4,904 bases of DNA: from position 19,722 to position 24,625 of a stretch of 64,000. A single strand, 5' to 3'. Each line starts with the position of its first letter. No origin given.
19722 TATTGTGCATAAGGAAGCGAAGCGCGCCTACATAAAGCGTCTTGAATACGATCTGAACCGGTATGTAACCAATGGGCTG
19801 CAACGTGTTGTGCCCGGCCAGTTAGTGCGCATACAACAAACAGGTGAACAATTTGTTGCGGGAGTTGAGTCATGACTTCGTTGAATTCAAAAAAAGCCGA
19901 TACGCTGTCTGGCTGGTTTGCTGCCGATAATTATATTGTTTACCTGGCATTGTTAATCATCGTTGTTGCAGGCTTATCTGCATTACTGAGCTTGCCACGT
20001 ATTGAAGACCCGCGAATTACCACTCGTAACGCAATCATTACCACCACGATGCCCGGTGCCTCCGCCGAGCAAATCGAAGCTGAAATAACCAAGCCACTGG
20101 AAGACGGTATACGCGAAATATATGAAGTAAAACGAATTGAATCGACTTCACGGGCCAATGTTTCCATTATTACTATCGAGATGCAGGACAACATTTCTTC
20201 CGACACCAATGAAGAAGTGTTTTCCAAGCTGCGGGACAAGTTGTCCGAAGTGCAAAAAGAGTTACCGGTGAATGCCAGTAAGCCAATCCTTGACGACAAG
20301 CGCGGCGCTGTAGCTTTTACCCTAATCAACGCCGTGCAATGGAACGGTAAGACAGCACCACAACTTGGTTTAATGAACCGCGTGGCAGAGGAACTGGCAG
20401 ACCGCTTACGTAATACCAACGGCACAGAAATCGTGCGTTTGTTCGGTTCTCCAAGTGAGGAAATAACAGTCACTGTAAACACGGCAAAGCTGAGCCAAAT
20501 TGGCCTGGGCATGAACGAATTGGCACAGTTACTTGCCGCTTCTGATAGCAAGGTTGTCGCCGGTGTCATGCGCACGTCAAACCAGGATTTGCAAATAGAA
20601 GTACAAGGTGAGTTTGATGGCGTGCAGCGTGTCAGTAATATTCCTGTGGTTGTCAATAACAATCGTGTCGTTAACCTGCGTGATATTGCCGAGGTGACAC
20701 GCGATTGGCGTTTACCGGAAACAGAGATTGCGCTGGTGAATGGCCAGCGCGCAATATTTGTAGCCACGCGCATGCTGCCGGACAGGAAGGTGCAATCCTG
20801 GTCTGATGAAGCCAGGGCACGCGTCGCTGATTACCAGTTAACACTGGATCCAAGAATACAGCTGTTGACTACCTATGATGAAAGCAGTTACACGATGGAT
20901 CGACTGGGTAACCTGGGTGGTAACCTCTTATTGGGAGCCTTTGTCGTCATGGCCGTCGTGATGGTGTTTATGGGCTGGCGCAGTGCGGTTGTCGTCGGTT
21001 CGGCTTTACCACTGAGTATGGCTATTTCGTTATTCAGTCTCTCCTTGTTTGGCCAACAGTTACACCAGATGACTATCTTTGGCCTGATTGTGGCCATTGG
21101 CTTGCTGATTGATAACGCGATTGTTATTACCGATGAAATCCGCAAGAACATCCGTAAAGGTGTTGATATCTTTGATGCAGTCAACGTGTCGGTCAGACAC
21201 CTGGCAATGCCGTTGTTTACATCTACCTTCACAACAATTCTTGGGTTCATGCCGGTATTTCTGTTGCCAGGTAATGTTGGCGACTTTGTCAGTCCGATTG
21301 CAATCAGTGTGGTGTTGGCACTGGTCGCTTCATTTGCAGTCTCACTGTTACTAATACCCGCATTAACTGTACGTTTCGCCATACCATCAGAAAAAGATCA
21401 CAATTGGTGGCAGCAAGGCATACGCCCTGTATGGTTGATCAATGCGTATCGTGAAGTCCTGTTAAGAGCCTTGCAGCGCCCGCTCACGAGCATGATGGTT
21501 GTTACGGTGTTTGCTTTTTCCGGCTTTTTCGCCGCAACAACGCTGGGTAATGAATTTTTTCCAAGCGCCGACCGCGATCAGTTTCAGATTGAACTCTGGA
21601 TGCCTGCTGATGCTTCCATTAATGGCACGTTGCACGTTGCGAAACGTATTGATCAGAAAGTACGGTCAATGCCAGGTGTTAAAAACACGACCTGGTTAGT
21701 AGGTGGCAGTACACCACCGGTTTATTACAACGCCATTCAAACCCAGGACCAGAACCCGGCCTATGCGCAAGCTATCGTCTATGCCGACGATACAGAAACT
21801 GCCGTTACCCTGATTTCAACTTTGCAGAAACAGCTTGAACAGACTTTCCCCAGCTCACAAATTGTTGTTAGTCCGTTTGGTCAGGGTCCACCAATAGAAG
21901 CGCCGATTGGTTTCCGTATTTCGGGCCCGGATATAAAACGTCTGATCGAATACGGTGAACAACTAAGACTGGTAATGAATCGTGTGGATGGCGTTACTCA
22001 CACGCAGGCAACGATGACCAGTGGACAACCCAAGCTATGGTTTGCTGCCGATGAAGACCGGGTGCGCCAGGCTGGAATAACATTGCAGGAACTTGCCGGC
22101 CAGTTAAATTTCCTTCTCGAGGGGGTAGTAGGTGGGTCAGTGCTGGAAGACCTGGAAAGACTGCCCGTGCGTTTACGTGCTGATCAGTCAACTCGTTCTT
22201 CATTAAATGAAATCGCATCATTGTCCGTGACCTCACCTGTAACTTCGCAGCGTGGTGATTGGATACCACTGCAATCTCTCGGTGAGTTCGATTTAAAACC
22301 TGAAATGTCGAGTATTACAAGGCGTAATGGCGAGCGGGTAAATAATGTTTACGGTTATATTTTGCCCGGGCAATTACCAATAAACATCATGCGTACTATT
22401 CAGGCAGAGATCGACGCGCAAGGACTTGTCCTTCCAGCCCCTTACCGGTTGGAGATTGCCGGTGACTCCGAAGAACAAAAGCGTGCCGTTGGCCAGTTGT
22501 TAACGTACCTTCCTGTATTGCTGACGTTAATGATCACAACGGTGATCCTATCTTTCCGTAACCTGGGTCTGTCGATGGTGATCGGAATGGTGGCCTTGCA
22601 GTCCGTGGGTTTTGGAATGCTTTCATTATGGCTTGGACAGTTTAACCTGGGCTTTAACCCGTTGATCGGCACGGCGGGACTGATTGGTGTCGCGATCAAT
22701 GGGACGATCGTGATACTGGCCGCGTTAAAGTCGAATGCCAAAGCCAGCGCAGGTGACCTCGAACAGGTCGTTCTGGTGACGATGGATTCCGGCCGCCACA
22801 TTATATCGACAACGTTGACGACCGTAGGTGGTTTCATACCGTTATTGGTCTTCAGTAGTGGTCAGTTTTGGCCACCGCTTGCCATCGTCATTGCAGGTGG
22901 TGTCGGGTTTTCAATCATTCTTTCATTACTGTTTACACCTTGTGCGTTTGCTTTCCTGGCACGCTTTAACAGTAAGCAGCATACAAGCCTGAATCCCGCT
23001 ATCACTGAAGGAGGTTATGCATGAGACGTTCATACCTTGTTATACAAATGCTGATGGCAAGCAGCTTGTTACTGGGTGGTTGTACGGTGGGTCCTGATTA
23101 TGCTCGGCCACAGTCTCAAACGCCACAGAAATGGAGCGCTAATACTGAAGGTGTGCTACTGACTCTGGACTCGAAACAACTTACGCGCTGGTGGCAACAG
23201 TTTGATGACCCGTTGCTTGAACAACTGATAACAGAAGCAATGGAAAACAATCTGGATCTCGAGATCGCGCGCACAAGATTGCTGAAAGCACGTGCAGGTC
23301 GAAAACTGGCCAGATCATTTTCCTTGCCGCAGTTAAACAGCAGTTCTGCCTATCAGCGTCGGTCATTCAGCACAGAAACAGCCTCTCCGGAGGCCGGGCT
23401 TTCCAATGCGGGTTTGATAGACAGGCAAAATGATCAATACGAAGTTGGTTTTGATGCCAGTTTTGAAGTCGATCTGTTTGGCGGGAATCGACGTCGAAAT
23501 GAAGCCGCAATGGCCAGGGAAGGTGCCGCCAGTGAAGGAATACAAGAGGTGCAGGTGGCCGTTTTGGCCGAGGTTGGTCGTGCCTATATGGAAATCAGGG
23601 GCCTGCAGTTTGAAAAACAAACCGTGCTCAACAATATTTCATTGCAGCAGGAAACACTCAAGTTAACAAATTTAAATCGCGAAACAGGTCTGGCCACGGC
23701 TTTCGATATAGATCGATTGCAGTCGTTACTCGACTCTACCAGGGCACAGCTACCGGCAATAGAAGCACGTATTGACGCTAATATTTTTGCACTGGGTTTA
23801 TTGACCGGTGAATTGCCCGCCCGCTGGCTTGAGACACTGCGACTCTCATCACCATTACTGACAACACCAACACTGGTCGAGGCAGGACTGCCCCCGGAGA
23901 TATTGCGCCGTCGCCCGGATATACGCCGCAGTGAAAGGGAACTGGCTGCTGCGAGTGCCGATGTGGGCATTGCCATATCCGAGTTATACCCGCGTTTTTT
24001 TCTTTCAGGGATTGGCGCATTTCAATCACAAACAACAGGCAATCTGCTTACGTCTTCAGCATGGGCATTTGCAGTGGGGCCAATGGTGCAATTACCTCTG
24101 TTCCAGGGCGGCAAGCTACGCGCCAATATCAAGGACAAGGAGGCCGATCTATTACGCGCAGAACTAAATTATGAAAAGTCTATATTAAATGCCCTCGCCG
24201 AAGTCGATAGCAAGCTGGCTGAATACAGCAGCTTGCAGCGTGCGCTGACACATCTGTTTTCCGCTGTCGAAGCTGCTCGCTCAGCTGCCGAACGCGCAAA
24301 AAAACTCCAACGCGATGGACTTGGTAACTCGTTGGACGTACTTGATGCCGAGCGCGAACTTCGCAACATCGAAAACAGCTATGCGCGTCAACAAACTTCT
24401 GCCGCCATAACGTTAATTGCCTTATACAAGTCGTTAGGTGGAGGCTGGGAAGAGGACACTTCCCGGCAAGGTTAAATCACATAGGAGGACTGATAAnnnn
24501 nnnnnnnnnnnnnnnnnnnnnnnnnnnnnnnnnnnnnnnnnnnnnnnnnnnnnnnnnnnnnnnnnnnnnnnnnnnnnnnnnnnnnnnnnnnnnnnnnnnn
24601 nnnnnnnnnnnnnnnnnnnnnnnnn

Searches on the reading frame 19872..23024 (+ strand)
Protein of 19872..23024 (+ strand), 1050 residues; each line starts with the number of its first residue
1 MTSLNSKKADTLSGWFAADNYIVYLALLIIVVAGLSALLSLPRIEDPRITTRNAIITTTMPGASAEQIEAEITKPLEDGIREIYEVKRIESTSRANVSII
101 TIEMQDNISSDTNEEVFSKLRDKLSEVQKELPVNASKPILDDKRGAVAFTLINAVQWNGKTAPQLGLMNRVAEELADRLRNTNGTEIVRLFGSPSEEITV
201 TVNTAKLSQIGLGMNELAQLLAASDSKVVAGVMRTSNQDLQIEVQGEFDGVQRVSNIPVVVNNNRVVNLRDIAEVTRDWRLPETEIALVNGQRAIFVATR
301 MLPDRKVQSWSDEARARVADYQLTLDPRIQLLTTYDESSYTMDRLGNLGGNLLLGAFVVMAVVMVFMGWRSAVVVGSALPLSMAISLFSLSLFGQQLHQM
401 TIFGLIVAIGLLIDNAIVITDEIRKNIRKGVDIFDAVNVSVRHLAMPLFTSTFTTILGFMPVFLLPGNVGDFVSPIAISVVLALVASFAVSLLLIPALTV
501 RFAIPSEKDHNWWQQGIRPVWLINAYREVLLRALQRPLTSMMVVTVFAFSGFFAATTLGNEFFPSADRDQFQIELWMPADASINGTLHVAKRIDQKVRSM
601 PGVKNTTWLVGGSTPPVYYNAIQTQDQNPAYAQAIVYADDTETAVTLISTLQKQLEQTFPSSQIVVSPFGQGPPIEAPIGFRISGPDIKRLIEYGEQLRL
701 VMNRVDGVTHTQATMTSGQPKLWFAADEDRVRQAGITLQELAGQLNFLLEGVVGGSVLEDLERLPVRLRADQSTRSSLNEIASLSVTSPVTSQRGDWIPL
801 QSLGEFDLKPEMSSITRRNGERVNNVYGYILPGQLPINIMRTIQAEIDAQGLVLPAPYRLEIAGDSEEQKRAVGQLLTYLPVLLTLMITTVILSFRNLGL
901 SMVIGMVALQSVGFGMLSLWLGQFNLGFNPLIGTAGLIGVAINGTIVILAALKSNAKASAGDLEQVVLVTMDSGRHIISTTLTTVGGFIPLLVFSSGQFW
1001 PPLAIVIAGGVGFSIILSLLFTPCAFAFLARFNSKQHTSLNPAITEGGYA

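Call 64: search_protein_families(library=pfam, proteins=[window:19872-23024:+], max_evalue=0.00001)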
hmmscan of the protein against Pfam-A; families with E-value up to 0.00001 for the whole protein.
window:19872-23024:+ (1050 aa): 2 families
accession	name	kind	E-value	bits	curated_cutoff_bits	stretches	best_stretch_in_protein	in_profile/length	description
PF00873.25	ACR_tran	-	5.5e-135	451.9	28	1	20-1029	9-1020/1021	AcrB/AcrD/AcrF family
PF02355.23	SecD_SecF_C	-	1.2e-09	38.3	20.5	1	353-497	37-181/189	Protein export membrane protein SecD/SecF, C-terminal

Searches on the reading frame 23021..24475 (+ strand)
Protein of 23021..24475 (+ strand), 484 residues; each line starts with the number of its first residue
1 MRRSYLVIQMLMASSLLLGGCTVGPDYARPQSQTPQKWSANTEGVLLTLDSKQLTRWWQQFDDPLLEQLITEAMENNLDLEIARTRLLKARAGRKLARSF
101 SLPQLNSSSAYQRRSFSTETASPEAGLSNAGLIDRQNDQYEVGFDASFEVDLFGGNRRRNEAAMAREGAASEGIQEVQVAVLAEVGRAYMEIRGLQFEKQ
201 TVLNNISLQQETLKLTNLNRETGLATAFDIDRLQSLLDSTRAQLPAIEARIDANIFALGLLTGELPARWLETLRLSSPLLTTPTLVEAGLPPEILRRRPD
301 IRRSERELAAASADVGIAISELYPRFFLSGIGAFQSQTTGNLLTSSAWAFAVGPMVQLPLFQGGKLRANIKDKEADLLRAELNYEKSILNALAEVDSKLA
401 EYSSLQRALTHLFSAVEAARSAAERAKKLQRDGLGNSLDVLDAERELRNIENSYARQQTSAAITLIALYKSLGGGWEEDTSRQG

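Call 41: search_protein_families(library=pfam, proteins=[window:23021-24475:+], max_evalue=0.00001)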
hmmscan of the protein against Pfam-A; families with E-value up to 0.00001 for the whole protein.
window:23021-24475:+ (484 aa): 1 family
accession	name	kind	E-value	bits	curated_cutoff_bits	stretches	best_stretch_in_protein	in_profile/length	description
PF02321.23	OEP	-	1.2e-42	146.3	22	2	294-473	8-187/187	Outer membrane efflux protein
